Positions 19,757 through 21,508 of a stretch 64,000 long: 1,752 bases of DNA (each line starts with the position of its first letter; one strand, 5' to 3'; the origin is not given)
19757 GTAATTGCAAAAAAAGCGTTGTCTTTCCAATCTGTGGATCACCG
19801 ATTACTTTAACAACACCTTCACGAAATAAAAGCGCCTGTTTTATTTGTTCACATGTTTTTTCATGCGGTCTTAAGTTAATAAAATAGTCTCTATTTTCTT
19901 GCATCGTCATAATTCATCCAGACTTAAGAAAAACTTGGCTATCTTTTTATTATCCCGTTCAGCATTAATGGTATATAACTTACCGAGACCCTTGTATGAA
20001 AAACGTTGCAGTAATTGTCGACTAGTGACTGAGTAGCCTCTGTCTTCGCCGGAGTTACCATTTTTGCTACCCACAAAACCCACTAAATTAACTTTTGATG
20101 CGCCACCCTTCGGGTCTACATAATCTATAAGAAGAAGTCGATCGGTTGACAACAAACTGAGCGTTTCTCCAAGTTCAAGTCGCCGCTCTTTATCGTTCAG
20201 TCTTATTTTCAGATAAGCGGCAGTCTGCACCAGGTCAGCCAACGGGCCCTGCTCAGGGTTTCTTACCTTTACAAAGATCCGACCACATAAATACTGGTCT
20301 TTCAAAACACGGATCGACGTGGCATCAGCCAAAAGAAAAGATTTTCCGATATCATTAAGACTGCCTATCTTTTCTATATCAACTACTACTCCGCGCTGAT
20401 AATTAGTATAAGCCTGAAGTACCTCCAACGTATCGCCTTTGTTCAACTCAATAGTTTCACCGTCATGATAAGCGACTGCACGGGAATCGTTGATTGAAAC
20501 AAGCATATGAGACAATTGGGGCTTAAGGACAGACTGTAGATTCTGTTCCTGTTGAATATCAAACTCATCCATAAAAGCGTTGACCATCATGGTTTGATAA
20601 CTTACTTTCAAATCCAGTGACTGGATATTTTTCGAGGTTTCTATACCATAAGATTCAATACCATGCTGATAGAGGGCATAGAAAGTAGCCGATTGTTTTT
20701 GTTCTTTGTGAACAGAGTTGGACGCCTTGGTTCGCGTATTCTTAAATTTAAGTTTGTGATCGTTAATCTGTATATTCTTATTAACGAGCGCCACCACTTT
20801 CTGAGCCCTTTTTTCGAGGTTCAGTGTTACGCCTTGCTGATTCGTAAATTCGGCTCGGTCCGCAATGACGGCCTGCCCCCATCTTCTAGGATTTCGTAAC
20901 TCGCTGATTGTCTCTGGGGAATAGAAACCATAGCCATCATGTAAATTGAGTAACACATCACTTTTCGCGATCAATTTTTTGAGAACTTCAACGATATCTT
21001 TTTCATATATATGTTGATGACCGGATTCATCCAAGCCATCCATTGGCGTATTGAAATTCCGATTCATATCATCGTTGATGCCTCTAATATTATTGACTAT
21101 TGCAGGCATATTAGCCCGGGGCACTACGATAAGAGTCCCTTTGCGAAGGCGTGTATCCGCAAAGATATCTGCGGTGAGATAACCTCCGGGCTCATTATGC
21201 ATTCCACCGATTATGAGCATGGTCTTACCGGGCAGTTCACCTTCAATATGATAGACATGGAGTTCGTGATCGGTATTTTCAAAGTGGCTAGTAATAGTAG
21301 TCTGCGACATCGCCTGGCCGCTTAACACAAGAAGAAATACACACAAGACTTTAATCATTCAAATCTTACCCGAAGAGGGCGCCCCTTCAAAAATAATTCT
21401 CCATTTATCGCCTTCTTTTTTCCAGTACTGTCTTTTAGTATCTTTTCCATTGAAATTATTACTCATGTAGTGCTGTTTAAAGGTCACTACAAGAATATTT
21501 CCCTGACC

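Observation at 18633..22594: Translationally coupled operon: YkuD-fold (Csd6/YafK-like) enzyme, Csd4/Pgp1-like carboxypeptidase and an ExeA-like membrane AAA ATPase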

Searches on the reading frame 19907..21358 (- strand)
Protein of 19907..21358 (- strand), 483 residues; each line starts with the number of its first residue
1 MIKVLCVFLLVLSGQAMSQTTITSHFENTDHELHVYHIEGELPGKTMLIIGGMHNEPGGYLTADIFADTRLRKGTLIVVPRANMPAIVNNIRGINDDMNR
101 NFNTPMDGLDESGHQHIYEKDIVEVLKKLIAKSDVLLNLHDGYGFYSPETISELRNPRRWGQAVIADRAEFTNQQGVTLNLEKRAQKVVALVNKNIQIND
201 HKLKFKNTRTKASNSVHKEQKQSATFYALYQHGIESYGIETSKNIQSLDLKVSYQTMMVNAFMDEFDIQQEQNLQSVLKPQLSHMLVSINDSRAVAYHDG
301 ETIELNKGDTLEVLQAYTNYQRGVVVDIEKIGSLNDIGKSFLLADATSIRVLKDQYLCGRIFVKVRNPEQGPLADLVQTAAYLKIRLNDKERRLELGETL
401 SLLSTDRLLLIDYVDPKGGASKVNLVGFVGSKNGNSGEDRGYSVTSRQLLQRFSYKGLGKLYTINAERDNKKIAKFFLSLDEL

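Call 3: search_protein_families(library=pfam, proteins=[window:19907-21358:-], max_evalue=0.1)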
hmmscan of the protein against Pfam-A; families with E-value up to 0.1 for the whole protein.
window:19907-21358:- (483 aa): 5 families
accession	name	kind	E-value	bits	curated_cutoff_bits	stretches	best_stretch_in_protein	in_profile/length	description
PF17033.10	Peptidase_M99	-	1.1e-31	110.8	27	1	46-286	39-265/267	Carboxypeptidase controlling helical cell shape catalytic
PF24827.1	AstE_AspA_cat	-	1.7e-08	34.7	25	1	43-142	1-106/192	Succinylglutamate desuccinylase/Aspartoacylase catalytic domain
PF17129.9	Peptidase_M99_C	-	0.00048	20.7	27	1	383-469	8-88/100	C-terminal domain of metallo-carboxypeptidase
PF05541.17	Spheroidin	-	0.0031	15.9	25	1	178-270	91-183/944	Entomopoxvirus spheroidin protein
PF04358.19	DsrC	-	0.09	13.7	24.9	0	154-235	15-91/107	DsrC like protein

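Call 4: search_protein_families(library=ncbifam, proteins=[window:19907-21358:-], max_evalue=0.1)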
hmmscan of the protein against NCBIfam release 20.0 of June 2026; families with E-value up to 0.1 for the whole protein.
window:19907-21358:- (483 aa): 2 families
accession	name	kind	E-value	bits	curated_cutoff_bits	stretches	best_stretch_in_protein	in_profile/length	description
NF002601.0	PRK02259.1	equivalog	0.0013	17.9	180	1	45-141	5-107/293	aspartoacylase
TIGR02994.1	ectoine_eutE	equivalog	0.08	11.9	402.7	0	67-142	74-145/325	N(2)-acetyl-L-2,4-diaminobutanoate deacetylase DoeB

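Call 14: find_homologous_proteins(query=window:19907-21358:-)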
Query window:19907-21358:- (483 aa): 1122 proteins with E <= 0.001 among 8000 candidates; the best 120 are listed.
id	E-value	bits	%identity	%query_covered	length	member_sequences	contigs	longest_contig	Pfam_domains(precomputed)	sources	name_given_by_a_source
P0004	0.0e+0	1036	100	97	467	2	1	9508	PF24827.2,PF17033.10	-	-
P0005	9.1e-265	897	84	98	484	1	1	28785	PF24827.2,PF17033.10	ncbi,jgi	ncbi:MAG: hypothetical protein ACI9W6_001057 [Motiliproteus sp.]|jgi:hypothetical protein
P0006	1.7e-170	586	58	99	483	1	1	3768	PF24827.2,PF17033.10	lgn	-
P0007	3.8e-170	585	59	96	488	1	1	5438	PF24827.2,PF17033.10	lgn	-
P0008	5.5e-170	584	55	99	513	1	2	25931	PF24827.2,PF17129.10,PF17033.10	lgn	-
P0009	1.6e-168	580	57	100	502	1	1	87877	PF24827.2,PF17129.10,PF17033.10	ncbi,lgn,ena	-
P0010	2.9e-168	579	58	98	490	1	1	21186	PF24827.2,PF17129.10,PF17033.10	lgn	-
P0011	3.3e-168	579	56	98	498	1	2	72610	PF24827.2,PF17129.10,PF17033.10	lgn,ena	-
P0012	5.2e-168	578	57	96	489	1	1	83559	PF24827.2,PF17129.10,PF17033.10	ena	-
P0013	2.8e-167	575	58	99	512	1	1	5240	PF24827.2,PF17129.10,PF17033.10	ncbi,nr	ncbi:MAG: succinylglutamate desuccinylase/aspartoacylase family protein [Algicola sp.]|nr:succinylgl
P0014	4.7e-164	565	56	95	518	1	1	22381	PF24827.2,PF17033.10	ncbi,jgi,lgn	ncbi:MAG: hypothetical protein ACI8WB_001765 [Phenylobacterium sp.]|jgi:hypothetical protein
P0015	1.6e-163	563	55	96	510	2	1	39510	PF24827.2,PF17129.10,PF17033.10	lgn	-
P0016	4.9e-163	561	55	96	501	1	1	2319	PF24827.2,PF17129.10,PF17033.10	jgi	jgi:predicted deacylase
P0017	1.4e-160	553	54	99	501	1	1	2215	PF24827.2,PF17033.10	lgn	-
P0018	1.7e-160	553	54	99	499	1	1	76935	PF24827.2,PF17033.10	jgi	jgi:hypothetical protein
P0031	7.5e-125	436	46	99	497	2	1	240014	PF24827.2,PF17129.10,PF17033.10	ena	-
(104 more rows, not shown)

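Call 15: find_encoding_contigs(protein=P0005, flank=10000, max_places=2)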
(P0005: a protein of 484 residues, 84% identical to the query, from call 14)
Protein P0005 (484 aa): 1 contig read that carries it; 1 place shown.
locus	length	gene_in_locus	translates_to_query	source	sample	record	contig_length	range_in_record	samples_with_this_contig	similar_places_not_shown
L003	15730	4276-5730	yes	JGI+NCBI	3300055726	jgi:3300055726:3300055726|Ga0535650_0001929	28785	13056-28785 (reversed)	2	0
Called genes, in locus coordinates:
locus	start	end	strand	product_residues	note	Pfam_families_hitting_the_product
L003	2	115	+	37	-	?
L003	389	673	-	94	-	PF03776:MinE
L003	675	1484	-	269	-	PF00142:Fer4_NifH (faint), PF01656:CbiA, PF02374:ArsA_ATPase (weak), PF06564:CBP_BcsQ (weak), PF09140:MipZ, PF10609:ParA, PF13614:AAA_31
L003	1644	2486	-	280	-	PF05209:MinC_N, PF03775:MinC_C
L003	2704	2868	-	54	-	PF00563:EAL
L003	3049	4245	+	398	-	PF03734:YkuD, PF24125:Cds6_C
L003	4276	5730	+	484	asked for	PF17033:Peptidase_M99, PF24827:AstE_AspA_cat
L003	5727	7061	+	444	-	PF13401:AAA_22, PF24125:Cds6_C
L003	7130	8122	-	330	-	PF07719:TPR_2 (faint), PF13181:TPR_8 (faint), PF13428:TPR_14 (faint), PF13432:TPR_16 (faint), PF13371:TPR_9 (weak), PF13414:TPR_11 (weak), PF14559:TPR_19 (weak), PF24125:Cds6_C, +2 more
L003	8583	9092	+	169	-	PF00588:SpoU_methylase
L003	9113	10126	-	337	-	PF12625:Arabinose_bd, PF12833:HTH_18, PF00165:HTH_AraC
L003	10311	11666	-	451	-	PF07044:DUF1329, PF17131:TP_0789-like (weak)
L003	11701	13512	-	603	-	PF06980:DUF1302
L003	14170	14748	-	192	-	-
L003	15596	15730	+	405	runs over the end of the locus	PF14870:PSII_BNR (weak), PF15902:Sortilin-Vps10 (faint), PF25852:DUF6242_C (faint), PF02012:BNR (faint), PF14870:PSII_BNR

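Call 16: find_encoding_contigs(protein=P0009, flank=8000, max_places=2)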
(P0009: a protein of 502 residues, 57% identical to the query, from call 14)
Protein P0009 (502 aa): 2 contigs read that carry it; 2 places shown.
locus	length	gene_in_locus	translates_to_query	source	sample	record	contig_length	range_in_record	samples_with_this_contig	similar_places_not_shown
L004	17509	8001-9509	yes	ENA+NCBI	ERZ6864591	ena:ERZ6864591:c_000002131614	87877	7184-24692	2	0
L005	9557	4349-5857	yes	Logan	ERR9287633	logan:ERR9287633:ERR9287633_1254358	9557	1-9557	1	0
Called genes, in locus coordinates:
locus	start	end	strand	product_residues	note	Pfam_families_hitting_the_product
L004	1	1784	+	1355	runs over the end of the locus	-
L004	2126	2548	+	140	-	-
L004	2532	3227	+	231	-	PF08808:RES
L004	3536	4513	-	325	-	-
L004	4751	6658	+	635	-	PF00034:Cytochrom_C, PF13442:Cytochrome_CBB3, PF03239:FTR1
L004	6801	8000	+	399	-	PF03734:YkuD, PF24125:Cds6_C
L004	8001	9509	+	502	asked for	PF17033:Peptidase_M99, PF24827:AstE_AspA_cat, PF17129:Peptidase_M99_C (weak)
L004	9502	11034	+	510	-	PF10236:DAP3 (weak), PF13191:AAA_16, PF13604:AAA_30 (weak), PF13401:AAA_22, PF24125:Cds6_C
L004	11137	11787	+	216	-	-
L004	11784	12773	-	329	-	PF13174:TPR_6 (faint), PF13428:TPR_14 (faint), PF13432:TPR_16 (faint), PF00515:TPR_1 (faint), PF07719:TPR_2 (faint), PF13181:TPR_8 (faint), PF14559:TPR_19 (weak), PF24125:Cds6_C, +1 more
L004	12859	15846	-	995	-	PF00791:ZU5 (faint), PF00149:Metallophos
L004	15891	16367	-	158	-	PF14539:DUF4442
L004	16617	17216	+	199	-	PF13302:Acetyltransf_3, PF00583:Acetyltransf_1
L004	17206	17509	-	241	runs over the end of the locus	PF01135:PCMT (weak), PF01209:Ubie_methyltran, PF13847:Methyltransf_31 (weak)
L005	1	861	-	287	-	?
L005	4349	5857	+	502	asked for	PF17033:Peptidase_M99, PF24827:AstE_AspA_cat, PF17129:Peptidase_M99_C (weak)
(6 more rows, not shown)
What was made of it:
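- Checked: The first gene may really start at ATG 22555, giving 398 aa with the signal peptide at the N-terminus, as in homologs of 398-399 aa (calls 15, 16).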

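Call 17: find_encoding_contigs(protein=P0031, flank=8000, max_places=2)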
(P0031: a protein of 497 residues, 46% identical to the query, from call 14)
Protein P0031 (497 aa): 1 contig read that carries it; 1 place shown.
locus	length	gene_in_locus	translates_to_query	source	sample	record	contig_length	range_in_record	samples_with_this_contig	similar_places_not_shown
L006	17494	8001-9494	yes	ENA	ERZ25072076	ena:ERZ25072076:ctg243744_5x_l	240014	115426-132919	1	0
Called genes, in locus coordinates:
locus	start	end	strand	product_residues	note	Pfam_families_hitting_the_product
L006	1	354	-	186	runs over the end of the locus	-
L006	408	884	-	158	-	-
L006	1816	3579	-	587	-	PF00664:ABC_membrane, PF00005:ABC_tran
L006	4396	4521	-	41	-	-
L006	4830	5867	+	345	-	PF01510:Amidase_2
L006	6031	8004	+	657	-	PF24575:TPR_Slam (faint), PF13432:TPR_16 (weak), PF14559:TPR_19, PF13432:TPR_16, PF13414:TPR_11 (weak), PF13432:TPR_16 (weak), PF03734:YkuD, PF24125:Cds6_C, +16 more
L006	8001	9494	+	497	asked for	PF17033:Peptidase_M99, PF24827:AstE_AspA_cat (weak), PF17129:Peptidase_M99_C (faint)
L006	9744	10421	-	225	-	-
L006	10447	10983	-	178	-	PF02629:CoA_binding (weak), PF01408:GFO_IDH_MocA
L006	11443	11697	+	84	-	PF14224:DUF4331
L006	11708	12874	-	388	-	PF14294:DUF4372, PF01609:DDE_Tnp_1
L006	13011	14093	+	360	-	PF14224:DUF4331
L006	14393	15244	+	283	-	PF10670:DUF4198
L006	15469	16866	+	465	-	PF00486:Trans_reg_C (faint), PF03704:BTAD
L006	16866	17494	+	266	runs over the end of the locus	PF13428:TPR_14 (faint), PF00515:TPR_1 (faint), PF07719:TPR_2 (faint), PF13181:TPR_8 (faint), PF13414:TPR_11 (faint), PF13424:TPR_12 (faint), PF14559:TPR_19 (faint), PF13432:TPR_16 (weak), +2 more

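Call 19: search_solved_structures(query=window:19907-21358:-, max_evalue=0.01, show_alignments=2)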
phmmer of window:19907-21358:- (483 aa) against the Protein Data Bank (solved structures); distinct sequences matched with E-value up to 0.01: 3.
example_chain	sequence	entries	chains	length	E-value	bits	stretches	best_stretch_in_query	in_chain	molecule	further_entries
4wcm_A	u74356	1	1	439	7.8e-26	94.3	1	46-288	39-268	Conserved hypothetical secreted protein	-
4wck_A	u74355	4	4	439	3.5e-25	92.2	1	47-288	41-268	Conserved hypothetical secreted protein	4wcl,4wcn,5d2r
4q6m_A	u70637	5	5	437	3.9e-25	92.1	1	47-288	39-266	Conserved hypothetical secreted protein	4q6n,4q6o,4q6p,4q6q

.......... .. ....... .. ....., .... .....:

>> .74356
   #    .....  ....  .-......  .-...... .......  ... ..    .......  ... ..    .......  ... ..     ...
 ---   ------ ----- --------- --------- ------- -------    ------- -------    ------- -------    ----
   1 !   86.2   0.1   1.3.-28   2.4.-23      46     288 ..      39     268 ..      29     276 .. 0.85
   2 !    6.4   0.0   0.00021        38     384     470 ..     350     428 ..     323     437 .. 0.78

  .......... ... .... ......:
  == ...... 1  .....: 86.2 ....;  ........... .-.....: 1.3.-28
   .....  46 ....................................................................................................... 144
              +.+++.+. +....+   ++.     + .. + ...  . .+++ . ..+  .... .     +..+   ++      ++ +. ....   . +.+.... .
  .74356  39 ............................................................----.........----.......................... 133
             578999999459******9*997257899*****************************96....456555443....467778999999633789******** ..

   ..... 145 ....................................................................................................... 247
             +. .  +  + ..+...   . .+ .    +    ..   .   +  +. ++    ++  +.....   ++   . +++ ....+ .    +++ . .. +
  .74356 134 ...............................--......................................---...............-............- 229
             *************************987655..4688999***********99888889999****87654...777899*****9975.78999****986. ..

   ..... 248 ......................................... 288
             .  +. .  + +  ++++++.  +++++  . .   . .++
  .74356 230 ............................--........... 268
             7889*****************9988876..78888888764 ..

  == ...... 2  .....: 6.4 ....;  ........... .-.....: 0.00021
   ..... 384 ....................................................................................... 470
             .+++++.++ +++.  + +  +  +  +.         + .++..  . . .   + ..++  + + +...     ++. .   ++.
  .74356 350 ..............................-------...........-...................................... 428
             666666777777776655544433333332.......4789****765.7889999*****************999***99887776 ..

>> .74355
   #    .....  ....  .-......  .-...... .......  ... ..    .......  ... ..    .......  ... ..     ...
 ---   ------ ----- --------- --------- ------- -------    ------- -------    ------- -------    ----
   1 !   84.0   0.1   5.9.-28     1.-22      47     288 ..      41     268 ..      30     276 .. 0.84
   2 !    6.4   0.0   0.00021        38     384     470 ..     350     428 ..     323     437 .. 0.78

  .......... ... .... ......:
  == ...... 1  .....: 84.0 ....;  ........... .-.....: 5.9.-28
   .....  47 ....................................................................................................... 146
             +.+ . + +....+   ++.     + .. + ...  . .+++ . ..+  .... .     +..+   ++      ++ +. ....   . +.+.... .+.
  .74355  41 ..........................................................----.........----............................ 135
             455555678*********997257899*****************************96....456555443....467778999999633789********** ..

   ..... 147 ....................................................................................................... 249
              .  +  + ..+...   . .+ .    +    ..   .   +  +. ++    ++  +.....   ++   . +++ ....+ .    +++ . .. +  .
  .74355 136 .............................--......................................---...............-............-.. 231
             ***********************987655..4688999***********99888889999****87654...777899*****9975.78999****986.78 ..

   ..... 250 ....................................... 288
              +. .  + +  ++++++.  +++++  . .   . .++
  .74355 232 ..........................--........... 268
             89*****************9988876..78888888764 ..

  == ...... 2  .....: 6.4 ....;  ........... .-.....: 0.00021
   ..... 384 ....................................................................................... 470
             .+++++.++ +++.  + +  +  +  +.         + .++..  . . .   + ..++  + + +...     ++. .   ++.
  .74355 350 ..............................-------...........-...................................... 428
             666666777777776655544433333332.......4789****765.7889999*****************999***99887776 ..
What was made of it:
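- On Peptidase_M99 (Csd4/Pgp1): Csd4 is the only PDB family found by sequence (call 19).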

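Call 32: find_related_loci(query=A5, collection=genome_contigs, flank=10000)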
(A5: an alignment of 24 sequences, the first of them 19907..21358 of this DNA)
Query A5 (483 aa) in genome_contigs; peptide patterns used: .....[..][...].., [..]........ (x = any residue, [..] = any of these).
599 stretches matched a pattern (row limit reached: there are more); 565 encode a relative of the query (tblastn E <= 1e-3); the best 80 are kept; 80 distinct loci.
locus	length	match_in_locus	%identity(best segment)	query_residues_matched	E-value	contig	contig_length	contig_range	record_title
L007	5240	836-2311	58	4-481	0e+0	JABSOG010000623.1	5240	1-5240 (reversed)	MAG: Algicola sp. isolate DT_2 DT-Algicola-1_scaffold_624, whole genome shotgun sequence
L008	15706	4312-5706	56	25-482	1e-173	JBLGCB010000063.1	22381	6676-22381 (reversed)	MAG: Phenylobacterium sp. isolate 3300055174_78 Ga0535679_0001154, whole genome shotgun sequence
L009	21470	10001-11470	55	16-481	1e-170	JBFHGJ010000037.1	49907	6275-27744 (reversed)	MAG: Alteromonadaceae bacterium isolate Mix_sand07.2021.05.G.150 k141_1998703_length_49907_cov_168.7349, whole genome sh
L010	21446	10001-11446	45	13-483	3e-130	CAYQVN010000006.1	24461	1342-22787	MAG TPA_asm: uncultured Nitrospirota bacterium isolate binchicken_co275_510 genome assembly, contig: NODE_2467_length_24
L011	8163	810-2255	43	13-483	8e-128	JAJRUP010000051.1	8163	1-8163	MAG: bacterium isolate Dive96_bin10.193 k141_1009935, whole genome shotgun sequence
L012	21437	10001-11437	43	4-480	2e-126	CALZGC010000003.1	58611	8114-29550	MAG: uncultured Nitrospirae bacterium isolate FCS_M_CG2-30-53-67_02 genome assembly, contig: k121_4743, whole genome sho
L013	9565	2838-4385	42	12-480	1e-125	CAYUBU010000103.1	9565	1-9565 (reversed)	MAG TPA_asm: uncultured Nitrospirota bacterium isolate binchicken_co231_141 genome assembly, contig: k141_3209993, whole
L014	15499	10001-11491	41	1-480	5e-124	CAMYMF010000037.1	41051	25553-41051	MAG: uncultured Nitrospirae bacterium isolate ES_M_CG2-30-53-67_01 genome assembly, contig: scaffold_1649, whole genome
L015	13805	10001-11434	43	4-480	4e-118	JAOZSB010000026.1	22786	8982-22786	MAG: Desulfobacterales bacterium isolate GMC6.metabat2.103 GMC6_1568_length_22786_cov_12.140733, whole genome shotgun se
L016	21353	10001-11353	44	26-480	2e-116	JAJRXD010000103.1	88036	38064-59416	MAG: Deltaproteobacteria bacterium isolate Dive96_bin3.122 k141_2723195, whole genome shotgun sequence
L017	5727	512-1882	44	26-480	2e-116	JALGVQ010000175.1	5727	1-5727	MAG: bacterium isolate Meg19_1012_Bin_119 Meg19_1012_Bin_119_scaffold_62074, whole genome shotgun sequence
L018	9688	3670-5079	42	15-480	1e-115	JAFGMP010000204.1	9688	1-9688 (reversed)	MAG: Candidatus Latescibacterota bacterium isolate Zod_Metabat.481 k87_3930278, whole genome shotgun sequence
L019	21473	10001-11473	57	1-481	2e-178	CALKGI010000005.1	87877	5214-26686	MAG: uncultured Alteromonadaceae bacterium isolate S2_Bin_METABAT__167_1 genome assembly, contig: c_000002131614, whole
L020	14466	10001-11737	41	9-480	3e-112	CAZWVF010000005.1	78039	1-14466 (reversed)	MAG TPA_asm: uncultured Gemmatimonadota bacterium isolate binchicken_co132_67 genome assembly, contig: NODE_51_length_78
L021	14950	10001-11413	42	6-480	4e-111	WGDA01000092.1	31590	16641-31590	MAG: Proteobacteria bacterium isolate S145_22 k151_236657, whole genome shotgun sequence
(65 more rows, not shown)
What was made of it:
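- The pair is present in many phyla whose shapes are unknown or rod-like (call 32).
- Tried and rejected: I anchored on M99 instead (call 32).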
